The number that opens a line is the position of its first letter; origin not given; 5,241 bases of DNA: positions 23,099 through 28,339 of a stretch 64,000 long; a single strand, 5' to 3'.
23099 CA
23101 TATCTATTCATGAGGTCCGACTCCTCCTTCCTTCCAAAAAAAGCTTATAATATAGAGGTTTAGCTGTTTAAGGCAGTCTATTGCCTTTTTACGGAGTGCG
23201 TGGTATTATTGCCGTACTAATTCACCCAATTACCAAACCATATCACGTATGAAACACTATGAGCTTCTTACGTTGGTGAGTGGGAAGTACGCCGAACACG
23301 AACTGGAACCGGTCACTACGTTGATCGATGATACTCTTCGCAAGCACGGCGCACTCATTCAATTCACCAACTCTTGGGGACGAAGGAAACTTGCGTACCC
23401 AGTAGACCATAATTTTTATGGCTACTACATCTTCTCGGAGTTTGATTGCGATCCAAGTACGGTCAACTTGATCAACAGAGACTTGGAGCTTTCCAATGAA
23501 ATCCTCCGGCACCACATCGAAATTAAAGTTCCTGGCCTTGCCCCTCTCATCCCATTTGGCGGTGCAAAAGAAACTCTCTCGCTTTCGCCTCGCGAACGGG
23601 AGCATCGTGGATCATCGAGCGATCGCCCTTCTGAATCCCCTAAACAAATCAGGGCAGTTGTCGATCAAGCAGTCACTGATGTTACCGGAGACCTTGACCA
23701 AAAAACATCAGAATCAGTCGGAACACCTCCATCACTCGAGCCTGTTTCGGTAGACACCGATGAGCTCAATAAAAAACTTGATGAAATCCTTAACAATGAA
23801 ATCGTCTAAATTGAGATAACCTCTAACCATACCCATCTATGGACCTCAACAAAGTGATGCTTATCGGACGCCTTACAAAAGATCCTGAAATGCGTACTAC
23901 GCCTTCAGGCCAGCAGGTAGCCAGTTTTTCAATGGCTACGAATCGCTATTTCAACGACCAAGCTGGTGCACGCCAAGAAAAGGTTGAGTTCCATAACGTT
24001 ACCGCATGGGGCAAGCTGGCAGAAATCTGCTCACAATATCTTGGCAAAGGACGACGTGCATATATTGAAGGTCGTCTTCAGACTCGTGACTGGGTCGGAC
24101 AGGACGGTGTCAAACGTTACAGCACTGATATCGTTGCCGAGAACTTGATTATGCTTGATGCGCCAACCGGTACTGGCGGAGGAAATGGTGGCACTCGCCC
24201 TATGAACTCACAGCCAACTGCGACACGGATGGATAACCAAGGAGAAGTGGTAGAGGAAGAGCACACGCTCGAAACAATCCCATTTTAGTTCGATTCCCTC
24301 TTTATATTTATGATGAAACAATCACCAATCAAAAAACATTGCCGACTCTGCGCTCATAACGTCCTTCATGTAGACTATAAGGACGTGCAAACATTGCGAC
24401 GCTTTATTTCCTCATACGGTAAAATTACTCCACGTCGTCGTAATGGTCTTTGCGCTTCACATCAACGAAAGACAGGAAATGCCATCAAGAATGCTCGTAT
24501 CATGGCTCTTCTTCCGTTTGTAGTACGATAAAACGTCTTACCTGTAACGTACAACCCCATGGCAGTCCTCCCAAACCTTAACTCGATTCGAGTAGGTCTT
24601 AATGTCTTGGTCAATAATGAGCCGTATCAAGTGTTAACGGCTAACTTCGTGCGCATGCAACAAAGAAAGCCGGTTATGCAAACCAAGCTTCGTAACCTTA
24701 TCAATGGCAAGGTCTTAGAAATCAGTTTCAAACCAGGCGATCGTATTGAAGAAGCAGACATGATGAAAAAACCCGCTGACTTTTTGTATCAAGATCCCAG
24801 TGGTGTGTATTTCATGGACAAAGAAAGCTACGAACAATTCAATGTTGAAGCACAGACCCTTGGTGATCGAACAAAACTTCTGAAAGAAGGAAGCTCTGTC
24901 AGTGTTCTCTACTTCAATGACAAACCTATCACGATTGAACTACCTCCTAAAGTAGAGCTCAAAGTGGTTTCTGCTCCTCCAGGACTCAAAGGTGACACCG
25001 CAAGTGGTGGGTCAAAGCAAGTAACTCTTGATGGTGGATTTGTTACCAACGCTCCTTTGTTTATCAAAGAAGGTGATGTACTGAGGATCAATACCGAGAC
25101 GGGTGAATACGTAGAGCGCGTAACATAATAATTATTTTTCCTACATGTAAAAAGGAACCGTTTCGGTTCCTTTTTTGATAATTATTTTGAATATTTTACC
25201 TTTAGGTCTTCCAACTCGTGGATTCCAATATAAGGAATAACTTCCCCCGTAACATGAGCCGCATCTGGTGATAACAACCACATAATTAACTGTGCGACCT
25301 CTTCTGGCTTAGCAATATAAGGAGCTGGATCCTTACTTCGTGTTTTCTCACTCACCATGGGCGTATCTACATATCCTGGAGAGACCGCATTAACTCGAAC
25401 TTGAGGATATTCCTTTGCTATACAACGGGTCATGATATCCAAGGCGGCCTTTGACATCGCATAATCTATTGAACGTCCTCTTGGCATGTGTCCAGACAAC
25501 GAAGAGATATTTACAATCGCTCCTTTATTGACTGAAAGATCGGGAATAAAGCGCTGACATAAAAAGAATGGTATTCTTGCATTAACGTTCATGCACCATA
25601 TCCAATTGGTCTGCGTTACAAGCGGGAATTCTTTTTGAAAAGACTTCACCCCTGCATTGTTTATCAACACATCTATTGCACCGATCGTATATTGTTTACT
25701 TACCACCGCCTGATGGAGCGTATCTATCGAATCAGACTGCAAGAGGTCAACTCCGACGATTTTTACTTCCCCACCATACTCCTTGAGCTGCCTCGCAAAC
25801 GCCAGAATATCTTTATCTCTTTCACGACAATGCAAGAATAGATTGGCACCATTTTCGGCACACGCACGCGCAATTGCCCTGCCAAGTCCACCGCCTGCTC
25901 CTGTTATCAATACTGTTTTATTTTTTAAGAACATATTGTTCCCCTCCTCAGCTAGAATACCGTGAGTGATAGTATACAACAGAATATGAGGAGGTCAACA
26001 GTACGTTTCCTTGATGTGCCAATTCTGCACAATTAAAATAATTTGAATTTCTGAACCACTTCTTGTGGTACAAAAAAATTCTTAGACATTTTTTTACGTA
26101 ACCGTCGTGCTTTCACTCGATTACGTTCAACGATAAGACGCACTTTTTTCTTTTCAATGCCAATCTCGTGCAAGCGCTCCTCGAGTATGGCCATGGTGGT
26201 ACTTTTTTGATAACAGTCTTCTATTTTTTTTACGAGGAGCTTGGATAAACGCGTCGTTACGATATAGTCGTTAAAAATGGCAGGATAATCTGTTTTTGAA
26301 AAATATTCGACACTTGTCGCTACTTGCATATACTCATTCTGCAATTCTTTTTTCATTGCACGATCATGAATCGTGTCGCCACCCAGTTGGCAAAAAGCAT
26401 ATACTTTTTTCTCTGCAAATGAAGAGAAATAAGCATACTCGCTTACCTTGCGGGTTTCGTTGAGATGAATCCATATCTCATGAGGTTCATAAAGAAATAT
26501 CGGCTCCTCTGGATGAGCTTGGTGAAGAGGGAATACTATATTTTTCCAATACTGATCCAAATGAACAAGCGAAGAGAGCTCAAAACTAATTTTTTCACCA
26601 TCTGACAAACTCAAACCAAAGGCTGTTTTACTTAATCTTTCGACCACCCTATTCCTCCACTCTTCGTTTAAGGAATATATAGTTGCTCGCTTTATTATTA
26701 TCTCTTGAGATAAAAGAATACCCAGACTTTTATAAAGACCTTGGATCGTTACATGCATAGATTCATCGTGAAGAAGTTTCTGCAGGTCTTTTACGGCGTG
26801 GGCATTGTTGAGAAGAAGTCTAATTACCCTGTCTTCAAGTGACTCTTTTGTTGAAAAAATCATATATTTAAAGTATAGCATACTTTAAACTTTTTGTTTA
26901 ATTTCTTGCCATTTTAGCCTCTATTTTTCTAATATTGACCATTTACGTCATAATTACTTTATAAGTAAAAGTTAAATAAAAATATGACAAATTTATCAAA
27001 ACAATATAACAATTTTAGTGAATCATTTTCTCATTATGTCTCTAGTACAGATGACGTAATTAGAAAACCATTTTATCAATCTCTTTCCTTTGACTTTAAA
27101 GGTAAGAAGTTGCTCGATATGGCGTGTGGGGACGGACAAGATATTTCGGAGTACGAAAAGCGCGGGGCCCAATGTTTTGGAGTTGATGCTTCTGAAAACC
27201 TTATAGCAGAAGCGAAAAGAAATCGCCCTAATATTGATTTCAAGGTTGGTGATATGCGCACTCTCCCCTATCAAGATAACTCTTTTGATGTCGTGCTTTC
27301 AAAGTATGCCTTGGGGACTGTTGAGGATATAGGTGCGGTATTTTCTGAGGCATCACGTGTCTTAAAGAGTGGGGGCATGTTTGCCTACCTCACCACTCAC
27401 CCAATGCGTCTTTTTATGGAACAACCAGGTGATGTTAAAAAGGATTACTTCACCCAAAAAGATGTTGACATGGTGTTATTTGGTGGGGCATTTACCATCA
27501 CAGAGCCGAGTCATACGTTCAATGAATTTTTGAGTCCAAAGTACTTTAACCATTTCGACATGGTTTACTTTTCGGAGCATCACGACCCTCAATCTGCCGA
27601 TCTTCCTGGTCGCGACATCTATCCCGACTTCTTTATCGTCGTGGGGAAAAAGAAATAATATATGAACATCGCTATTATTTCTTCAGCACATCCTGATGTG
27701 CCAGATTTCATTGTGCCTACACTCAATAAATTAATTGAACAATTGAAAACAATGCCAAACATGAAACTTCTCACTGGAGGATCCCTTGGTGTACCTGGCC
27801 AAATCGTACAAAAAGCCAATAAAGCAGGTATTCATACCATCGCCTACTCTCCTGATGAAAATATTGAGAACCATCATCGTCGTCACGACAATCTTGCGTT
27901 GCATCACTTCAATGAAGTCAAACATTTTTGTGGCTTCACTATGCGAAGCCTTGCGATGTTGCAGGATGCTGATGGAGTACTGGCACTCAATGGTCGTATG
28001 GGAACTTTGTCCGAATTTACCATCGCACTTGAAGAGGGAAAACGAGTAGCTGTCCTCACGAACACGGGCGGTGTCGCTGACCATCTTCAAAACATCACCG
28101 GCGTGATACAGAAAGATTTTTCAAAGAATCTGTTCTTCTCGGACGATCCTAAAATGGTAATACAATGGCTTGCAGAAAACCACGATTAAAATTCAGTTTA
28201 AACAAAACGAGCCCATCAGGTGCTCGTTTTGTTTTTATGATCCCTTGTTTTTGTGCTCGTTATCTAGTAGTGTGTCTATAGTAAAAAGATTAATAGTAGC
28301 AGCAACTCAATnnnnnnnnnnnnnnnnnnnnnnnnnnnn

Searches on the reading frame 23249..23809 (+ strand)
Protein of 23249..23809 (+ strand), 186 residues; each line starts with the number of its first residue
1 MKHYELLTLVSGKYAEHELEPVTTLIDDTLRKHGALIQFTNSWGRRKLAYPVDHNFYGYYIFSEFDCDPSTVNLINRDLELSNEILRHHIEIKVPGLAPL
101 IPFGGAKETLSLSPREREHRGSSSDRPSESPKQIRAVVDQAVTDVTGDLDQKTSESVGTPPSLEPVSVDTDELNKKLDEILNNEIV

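Call 88: search_protein_families(library=pfam, proteins=[window:23249-23809:+], max_evalue=0.0001)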
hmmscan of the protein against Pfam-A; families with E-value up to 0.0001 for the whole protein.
window:23249-23809:+ (186 aa): 1 family
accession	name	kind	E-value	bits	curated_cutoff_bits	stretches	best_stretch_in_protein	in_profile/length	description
PF01250.22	Ribosomal_S6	-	3.2e-19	69.4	27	1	3-90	1-88/90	Ribosomal protein S6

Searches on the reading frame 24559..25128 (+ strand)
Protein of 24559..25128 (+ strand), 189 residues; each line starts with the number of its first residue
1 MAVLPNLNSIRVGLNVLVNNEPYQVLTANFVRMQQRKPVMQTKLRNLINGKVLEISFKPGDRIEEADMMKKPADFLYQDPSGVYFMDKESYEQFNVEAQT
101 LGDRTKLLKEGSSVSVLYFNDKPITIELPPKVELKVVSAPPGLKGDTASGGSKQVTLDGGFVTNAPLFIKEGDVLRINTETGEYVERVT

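Call 88: search_protein_families(library=pfam, proteins=[window:24559-25128:+], max_evalue=0.0001)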
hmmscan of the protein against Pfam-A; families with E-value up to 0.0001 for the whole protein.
window:24559-25128:+ (189 aa): 3 families
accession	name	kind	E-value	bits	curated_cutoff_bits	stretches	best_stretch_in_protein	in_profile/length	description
PF09285.17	Elong-fact-P_C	-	3.2e-22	78.4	25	1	132-187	1-56/56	Elongation factor P, C-terminal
PF01132.26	EFP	-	1.3e-19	70.3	27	1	72-124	2-54/54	Elongation factor P (EF-P) OB domain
PF08207.18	EFP_N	-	1.3e-14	54.3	23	1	8-62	3-57/58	Elongation factor P (EF-P) KOW-like domain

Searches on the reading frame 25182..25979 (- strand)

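Call 88: search_protein_families(library=pfam, proteins=[window:25182-25979:-], max_evalue=0.0001)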
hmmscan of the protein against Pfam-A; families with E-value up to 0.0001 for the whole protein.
window:25182-25979:- (265 aa): 4 families
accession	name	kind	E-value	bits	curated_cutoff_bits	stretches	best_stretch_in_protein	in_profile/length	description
PF00106.31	adh_short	-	4e-46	157.4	26.6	1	21-214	1-192/195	short chain dehydrogenase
PF13561.12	adh_short_C2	-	3.1e-42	145.2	27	1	27-248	1-229/236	Enoyl-(Acyl carrier protein) reductase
PF08659.16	KR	-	9e-10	39.2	22.6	1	22-184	2-160/180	KR domain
PF23441.1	SDR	-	2.6e-09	37.3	27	1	18-209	5-199/258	SDR-like rossmann domain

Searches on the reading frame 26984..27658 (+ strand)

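Call 88: search_protein_families(library=pfam, proteins=[window:26984-27658:+], max_evalue=0.0001)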
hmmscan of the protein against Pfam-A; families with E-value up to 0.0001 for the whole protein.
window:26984-27658:+ (224 aa): 8 families
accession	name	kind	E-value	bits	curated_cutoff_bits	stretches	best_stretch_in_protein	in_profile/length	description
PF08241.18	Methyltransf_11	-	5.5e-24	85.1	21.2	1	44-134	1-94/95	Methyltransferase domain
PF13649.12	Methyltransf_25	-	4.6e-21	75.7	27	1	44-131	2-97/97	Methyltransferase domain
PF13847.12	Methyltransf_31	-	1.9e-19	70.3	27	1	39-138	3-112/145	Methyltransferase domain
PF01209.24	Ubie_methyltran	-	1.3e-13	51.3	20.1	1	26-140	35-156/233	ubiE/COQ5 methyltransferase family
PF13489.12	Methyltransf_23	-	1.1e-12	48.4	27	1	34-137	16-118/164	Methyltransferase domain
PF08242.18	Methyltransf_12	-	3.1e-11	44.3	30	1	44-133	1-98/98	Methyltransferase domain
PF07021.18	MetW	-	3.7e-06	27.1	21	1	39-128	13-103/193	Methionine biosynthesis protein MetW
PF05148.21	Methyltransf_8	-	1.8e-05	25.2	27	1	82-133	104-154/219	Hypothetical methyltransferase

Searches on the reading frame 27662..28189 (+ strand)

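Call 88: search_protein_families(library=pfam, proteins=[window:27662-28189:+], max_evalue=0.0001)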
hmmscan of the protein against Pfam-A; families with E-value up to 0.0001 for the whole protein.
window:27662-28189:+ (175 aa): 1 family
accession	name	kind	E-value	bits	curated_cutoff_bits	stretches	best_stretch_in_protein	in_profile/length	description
PF18306.6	LDcluster4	-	9.7e-15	54.9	26.3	1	33-150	32-143/151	SLOG cluster4 family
